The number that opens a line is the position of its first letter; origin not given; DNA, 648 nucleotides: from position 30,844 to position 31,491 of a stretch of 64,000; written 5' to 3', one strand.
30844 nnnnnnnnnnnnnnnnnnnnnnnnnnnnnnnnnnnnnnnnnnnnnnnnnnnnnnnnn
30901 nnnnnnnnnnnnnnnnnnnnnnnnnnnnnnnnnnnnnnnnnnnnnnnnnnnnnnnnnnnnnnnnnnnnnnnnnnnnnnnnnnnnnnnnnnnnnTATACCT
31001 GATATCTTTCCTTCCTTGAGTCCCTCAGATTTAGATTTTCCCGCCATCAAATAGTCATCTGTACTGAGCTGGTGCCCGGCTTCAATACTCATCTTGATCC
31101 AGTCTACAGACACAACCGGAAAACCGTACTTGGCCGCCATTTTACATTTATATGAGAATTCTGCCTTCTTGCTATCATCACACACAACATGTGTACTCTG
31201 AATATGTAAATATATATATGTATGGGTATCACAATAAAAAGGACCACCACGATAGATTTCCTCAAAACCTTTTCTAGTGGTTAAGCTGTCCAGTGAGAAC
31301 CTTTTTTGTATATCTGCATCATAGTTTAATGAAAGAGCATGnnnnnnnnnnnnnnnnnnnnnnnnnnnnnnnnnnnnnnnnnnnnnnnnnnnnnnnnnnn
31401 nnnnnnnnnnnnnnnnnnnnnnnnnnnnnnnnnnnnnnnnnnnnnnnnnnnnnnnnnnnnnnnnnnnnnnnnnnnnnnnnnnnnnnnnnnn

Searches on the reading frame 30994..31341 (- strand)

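Call 40: search_protein_families(library=pfam, max_evalue=0.01, proteins=[window:30994-31341:-])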
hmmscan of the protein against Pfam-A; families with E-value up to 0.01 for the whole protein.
window:30994-31341:- (116 aa): 3 families
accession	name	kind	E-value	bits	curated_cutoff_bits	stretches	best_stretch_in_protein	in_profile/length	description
PF12738.14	PTCB-BRCT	-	0.00021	21.6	22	1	45-81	31-63/63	twin BRCT domain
PF00533.33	BRCT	-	0.00032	21.3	21.3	1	48-85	42-77/78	BRCA1 C Terminus (BRCT) domain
PF16589.12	BRCT_2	-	0.0045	17.7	27.3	1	50-97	42-85/86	BRCT domain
